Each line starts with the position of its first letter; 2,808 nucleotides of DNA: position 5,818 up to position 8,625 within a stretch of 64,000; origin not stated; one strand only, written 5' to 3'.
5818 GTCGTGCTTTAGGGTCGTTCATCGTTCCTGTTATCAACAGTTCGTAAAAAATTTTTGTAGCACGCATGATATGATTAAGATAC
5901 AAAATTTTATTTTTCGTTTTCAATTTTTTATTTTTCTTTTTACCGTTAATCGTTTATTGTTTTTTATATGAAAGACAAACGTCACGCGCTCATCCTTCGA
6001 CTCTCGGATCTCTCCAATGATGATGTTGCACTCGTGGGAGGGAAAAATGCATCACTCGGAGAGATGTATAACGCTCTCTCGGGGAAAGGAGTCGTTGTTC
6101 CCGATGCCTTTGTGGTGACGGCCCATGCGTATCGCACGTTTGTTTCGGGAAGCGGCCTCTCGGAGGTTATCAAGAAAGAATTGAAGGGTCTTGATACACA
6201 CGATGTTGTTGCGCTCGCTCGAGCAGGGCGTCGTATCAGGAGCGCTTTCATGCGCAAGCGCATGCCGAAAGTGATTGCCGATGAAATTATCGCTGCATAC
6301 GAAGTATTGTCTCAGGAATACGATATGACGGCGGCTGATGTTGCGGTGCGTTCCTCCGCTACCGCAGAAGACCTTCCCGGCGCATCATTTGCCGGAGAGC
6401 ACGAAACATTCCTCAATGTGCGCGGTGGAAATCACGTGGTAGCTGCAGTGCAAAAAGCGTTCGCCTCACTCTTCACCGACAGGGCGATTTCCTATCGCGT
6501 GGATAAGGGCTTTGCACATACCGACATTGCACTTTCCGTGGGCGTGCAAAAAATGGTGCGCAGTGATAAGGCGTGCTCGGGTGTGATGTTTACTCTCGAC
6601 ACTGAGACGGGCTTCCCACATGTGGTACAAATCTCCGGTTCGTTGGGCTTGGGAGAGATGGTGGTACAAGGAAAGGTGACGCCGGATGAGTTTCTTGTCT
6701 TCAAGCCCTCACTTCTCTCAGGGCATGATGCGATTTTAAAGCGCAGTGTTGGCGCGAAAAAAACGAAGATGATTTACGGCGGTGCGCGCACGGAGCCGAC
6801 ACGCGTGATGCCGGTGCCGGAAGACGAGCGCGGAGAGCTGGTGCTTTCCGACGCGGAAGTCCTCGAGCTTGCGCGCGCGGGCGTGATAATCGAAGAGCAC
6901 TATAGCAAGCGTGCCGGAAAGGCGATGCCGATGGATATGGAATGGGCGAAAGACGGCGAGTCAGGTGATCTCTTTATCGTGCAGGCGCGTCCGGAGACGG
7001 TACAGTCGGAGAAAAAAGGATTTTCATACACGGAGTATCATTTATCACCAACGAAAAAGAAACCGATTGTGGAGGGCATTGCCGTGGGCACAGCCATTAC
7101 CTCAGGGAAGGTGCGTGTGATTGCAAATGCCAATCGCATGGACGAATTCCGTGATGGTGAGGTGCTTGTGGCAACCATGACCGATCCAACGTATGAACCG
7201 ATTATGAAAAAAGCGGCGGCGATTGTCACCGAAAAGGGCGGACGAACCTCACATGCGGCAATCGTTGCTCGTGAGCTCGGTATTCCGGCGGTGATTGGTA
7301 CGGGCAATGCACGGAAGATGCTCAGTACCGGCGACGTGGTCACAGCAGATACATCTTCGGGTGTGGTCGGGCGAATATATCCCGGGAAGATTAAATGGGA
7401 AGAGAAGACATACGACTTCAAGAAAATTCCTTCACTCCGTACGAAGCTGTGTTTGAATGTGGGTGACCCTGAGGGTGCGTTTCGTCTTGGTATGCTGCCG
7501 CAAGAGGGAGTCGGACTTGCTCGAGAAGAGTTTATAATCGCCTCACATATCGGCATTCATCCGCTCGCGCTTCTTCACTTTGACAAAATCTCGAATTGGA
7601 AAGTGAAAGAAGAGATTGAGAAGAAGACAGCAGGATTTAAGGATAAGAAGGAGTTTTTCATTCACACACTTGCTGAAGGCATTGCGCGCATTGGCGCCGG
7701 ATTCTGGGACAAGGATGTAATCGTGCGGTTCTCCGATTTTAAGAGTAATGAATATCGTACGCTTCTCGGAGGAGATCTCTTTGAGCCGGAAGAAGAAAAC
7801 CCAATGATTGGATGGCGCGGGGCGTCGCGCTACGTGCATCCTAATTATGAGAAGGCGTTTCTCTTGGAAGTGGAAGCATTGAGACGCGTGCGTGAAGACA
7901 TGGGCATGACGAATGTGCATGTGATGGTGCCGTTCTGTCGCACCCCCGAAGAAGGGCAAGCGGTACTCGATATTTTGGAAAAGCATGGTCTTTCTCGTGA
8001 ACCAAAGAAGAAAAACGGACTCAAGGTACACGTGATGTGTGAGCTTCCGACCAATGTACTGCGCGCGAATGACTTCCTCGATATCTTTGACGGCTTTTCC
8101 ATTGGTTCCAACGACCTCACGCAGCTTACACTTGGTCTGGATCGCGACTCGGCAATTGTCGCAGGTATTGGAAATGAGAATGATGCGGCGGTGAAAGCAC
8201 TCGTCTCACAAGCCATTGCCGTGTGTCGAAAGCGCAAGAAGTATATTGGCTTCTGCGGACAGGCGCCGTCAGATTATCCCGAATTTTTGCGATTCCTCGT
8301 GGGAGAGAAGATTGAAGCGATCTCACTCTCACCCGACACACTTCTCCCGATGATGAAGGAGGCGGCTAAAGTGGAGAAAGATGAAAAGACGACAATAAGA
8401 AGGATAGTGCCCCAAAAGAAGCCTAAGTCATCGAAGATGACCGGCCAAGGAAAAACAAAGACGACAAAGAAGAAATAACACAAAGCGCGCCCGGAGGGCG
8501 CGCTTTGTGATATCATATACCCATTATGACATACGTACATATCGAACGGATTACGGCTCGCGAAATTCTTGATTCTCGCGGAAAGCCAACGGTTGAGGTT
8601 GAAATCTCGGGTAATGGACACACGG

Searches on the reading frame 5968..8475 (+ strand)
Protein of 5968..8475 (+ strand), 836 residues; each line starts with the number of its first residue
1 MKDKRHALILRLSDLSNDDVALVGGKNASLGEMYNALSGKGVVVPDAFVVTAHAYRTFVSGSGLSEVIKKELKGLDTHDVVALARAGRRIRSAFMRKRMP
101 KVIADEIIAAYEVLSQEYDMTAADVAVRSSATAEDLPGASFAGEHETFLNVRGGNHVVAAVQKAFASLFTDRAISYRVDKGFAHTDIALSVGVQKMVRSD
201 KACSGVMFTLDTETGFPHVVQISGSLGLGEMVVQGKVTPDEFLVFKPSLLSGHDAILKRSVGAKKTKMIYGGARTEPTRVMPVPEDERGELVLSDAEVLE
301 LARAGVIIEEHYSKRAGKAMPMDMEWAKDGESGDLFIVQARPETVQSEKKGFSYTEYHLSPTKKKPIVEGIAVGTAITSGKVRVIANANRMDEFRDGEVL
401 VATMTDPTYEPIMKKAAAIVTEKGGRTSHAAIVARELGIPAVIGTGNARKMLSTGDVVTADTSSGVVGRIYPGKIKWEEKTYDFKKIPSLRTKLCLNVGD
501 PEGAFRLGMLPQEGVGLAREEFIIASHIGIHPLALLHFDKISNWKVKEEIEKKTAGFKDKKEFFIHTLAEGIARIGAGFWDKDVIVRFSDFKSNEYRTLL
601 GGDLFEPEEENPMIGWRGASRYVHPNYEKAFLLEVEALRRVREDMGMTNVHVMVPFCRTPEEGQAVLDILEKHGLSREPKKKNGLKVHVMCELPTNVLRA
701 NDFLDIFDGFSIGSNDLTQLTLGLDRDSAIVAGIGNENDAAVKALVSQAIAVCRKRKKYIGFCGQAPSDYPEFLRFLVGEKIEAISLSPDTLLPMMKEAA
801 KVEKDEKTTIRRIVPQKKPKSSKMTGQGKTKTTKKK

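Call 60: search_protein_families(library=pfam, proteins=[window:5968-8475:+], max_evalue=0.00001)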
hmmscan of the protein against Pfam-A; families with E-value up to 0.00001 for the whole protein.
window:5968-8475:+ (836 aa): 3 families
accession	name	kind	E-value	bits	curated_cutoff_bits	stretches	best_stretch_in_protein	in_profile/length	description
PF01326.24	PPDK_N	-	4.3e-113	378.3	27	1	21-351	2-317/328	Pyruvate phosphate dikinase, AMP/ATP-binding domain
PF02896.24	PEP-utilizers_C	-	1.9e-51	175.5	22.8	1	490-802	18-291/293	PEP-utilising enzyme, PEP-binding domain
PF00391.29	PEP-utilizers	-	1.2e-26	92.6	23.1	1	395-465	2-72/72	PEP-utilising enzyme, mobile domain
